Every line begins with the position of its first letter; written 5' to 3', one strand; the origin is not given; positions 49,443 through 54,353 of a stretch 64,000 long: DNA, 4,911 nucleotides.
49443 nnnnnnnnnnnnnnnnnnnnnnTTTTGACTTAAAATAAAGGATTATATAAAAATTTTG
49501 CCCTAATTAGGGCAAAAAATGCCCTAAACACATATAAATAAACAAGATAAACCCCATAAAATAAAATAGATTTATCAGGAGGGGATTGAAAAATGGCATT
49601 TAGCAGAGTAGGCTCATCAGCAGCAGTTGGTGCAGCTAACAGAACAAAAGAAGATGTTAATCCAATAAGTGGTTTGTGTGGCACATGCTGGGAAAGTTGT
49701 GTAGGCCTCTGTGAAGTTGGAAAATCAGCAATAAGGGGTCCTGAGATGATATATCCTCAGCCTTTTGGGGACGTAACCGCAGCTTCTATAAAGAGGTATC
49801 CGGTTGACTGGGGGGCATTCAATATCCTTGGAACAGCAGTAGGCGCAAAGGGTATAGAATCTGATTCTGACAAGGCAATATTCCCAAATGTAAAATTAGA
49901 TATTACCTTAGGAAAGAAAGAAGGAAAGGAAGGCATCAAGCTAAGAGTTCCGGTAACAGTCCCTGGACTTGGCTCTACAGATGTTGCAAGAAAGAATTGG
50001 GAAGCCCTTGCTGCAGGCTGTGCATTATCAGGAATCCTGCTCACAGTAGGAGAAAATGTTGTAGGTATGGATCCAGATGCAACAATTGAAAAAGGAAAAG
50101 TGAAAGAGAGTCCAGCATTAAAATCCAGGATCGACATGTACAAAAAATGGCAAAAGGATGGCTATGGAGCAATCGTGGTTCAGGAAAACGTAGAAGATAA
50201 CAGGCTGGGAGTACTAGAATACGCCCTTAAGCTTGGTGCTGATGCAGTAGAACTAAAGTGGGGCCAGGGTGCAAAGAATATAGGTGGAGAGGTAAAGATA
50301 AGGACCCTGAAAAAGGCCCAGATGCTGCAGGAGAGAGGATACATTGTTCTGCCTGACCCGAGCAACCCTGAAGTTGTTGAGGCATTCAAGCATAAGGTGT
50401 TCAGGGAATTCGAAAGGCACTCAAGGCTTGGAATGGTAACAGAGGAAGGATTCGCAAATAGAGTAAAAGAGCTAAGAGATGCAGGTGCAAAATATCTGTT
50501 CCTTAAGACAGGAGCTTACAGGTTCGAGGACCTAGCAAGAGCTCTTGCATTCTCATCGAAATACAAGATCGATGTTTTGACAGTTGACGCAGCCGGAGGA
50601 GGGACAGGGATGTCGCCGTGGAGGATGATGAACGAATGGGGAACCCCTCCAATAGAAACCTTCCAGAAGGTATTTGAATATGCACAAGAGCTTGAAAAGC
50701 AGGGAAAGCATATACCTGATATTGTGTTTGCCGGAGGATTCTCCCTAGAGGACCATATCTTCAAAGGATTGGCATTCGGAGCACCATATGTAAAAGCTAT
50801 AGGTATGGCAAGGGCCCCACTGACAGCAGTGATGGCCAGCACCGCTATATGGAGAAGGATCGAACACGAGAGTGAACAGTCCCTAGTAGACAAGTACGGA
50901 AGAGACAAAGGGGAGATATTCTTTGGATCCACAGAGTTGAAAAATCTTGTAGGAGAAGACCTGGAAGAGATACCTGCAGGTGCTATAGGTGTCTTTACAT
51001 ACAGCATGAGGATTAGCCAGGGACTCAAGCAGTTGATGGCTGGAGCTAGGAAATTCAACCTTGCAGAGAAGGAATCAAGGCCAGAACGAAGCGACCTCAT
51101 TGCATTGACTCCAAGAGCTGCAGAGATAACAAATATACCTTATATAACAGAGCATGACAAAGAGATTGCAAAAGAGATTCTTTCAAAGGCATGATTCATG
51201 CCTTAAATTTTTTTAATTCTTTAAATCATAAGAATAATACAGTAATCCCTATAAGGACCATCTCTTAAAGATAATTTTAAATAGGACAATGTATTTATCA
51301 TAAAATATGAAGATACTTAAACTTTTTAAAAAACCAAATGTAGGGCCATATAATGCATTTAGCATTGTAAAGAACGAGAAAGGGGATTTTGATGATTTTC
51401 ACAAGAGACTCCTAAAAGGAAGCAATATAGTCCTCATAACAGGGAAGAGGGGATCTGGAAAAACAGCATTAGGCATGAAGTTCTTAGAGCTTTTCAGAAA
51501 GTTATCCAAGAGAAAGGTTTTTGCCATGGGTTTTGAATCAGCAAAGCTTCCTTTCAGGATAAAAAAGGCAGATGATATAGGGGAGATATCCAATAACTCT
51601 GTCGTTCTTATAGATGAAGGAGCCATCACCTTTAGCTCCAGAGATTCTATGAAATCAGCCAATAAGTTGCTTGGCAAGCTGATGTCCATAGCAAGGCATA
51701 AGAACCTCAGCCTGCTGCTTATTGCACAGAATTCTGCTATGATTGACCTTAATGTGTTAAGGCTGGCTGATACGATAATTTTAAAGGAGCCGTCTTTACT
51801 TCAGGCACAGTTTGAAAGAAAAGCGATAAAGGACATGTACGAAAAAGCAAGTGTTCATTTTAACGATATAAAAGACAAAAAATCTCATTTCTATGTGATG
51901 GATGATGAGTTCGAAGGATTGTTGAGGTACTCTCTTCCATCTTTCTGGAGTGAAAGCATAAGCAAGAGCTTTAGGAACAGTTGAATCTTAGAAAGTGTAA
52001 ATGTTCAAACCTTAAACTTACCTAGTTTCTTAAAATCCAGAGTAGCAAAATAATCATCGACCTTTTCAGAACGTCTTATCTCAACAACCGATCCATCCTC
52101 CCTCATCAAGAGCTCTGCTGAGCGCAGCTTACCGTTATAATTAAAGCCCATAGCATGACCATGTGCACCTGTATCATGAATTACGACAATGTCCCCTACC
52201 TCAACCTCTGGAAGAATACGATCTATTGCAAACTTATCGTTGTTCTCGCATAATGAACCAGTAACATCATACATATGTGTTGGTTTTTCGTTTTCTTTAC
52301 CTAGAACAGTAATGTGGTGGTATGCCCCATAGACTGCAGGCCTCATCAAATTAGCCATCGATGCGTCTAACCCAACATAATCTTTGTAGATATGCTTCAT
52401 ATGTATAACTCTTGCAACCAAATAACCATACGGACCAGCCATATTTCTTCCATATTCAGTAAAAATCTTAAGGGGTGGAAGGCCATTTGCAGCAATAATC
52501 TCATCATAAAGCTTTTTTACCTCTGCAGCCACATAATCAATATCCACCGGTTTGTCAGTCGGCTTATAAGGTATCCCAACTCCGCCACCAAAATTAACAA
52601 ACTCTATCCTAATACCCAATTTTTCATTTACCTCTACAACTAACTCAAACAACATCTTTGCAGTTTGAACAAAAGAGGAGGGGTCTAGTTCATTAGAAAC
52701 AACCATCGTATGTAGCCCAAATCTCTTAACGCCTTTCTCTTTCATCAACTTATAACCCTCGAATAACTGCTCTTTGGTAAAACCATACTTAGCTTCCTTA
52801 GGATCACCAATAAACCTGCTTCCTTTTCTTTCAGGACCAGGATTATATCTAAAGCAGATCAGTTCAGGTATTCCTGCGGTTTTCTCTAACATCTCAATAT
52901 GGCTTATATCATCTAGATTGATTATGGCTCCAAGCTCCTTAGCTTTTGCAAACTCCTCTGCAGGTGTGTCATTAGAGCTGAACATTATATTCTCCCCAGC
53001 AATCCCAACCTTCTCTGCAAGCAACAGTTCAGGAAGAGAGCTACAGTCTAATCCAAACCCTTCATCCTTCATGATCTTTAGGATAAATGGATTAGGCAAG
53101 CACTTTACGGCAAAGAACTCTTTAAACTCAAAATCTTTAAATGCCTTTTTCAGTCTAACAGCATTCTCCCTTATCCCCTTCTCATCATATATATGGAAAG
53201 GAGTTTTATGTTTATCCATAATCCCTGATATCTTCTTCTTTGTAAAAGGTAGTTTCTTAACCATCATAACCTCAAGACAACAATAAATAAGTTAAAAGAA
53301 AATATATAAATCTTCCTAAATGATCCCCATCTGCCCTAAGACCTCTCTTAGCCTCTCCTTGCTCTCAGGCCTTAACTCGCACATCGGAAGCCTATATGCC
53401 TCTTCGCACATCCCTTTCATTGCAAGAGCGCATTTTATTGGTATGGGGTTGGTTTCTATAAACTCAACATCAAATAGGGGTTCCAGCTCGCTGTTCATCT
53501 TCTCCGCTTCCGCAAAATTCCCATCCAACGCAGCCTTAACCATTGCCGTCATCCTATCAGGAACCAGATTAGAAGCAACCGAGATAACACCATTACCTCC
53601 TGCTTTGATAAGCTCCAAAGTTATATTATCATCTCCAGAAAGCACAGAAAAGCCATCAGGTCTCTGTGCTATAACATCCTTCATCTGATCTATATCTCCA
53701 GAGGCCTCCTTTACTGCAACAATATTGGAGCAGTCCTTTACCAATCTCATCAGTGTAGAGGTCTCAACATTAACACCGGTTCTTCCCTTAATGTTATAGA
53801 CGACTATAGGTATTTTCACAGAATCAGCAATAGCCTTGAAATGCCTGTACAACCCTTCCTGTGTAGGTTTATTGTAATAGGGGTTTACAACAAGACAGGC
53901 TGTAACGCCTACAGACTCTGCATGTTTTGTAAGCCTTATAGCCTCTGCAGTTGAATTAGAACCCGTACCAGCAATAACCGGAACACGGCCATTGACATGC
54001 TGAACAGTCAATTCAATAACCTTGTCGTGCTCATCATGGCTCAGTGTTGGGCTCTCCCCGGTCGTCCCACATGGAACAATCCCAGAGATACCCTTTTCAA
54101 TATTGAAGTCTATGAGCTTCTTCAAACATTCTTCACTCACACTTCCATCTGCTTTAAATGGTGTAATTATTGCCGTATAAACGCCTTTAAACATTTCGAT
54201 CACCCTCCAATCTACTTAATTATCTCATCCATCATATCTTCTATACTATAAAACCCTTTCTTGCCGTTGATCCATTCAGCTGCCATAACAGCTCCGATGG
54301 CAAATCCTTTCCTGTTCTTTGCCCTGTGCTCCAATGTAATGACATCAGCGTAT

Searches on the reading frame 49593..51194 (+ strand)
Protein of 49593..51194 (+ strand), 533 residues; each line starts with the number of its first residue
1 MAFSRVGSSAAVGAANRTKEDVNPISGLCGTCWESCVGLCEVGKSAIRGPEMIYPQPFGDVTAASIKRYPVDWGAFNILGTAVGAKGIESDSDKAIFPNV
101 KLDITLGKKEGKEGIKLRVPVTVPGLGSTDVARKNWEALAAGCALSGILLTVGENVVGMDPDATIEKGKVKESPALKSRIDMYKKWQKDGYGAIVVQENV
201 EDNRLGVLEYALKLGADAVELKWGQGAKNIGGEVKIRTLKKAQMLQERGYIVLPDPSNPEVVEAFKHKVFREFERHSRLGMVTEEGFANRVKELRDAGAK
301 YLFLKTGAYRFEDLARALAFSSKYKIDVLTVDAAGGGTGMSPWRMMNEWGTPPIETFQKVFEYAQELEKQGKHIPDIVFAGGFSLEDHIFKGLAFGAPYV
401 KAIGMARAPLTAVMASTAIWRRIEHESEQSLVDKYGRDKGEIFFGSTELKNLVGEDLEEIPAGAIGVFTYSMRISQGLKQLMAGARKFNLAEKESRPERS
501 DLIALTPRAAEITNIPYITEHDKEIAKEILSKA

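Call 107: search_protein_families(library=pfam, proteins=[window:49593-51194:+], max_evalue=0.001)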
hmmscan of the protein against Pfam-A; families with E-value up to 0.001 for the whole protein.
window:49593-51194:+ (533 aa): 1 family
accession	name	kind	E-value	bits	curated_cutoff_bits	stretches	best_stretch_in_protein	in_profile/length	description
PF01645.23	Glu_synthase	-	2.6e-13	50.3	20.4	1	281-412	185-310/369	Conserved region in glutamate synthase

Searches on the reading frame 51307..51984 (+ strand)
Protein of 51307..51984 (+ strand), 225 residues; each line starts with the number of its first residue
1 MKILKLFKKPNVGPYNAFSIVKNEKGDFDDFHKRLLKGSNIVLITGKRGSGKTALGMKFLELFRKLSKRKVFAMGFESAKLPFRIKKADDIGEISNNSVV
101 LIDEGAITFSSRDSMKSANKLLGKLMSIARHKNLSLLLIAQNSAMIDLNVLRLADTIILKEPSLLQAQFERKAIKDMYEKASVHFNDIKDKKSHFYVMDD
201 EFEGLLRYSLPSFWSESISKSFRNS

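Call 107: search_protein_families(library=pfam, proteins=[window:51307-51984:+], max_evalue=0.001)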
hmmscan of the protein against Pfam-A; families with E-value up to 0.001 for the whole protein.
window:51307-51984:+ (225 aa): 5 families
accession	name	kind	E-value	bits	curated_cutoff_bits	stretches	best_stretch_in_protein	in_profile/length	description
PF20720.3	nSTAND3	-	1.9e-07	31.3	27.2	1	33-138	11-108/155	Novel STAND NTPase 3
PF01637.24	ATPase_2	-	2.8e-05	24.5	33.2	1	39-86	20-67/225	ATPase domain predominantly from Archaea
PF06745.19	ATPase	-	4.1e-05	23.5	26.6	1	28-134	8-120/231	KaiC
PF05707.18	Zot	-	0.00013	21.9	20.3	0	95-155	80-140/197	Zonular occludens toxin (Zot)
PF13173.12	AAA_14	-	0.00047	20.6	27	0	40-104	3-70/129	AAA domain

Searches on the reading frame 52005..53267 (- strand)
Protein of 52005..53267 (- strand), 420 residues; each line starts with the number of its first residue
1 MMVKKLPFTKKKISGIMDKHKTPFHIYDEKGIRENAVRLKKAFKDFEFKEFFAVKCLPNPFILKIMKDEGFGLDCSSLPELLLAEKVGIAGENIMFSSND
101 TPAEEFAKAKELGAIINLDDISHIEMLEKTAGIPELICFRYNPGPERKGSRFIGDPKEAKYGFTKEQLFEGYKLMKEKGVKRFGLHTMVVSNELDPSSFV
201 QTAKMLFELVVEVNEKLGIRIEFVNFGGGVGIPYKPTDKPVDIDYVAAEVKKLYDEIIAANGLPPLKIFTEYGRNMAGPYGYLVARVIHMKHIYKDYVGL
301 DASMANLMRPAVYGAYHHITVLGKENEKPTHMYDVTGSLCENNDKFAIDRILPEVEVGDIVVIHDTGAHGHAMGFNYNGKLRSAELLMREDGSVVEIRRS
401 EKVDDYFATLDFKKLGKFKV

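Call 107: search_protein_families(library=pfam, proteins=[window:52005-53267:-], max_evalue=0.001)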
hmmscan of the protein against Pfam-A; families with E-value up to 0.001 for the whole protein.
window:52005-53267:- (420 aa): 2 families
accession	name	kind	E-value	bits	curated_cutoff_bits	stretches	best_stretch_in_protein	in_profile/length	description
PF02784.22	Orn_Arg_deC_N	-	2.7e-34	119.1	23.4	1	32-277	4-246/247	Pyridoxal-dependent decarboxylase, pyridoxal binding domain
PF00278.28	Orn_DAP_Arg_deC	-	7.7e-21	74.6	23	1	235-367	5-95/95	Pyridoxal-dependent decarboxylase, C-terminal sheet domain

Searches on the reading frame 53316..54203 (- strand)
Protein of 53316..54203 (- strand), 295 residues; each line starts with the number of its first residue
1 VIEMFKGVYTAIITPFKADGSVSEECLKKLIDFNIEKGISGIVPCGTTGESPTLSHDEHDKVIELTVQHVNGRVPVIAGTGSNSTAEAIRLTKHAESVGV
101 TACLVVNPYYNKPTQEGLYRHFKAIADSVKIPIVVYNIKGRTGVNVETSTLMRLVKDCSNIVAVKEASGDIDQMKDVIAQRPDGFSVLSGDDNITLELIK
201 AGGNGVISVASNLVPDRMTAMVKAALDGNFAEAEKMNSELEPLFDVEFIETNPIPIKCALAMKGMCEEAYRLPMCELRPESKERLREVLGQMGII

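Call 107: search_protein_families(library=pfam, proteins=[window:53316-54203:-], max_evalue=0.001)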
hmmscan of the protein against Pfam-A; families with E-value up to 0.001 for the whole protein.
window:53316-54203:- (295 aa): 1 family
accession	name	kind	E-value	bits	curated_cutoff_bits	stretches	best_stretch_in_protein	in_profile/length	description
PF00701.28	DHDPS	-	2.1e-104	348.8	22.1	1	4-290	1-287/289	Dihydrodipicolinate synthetase family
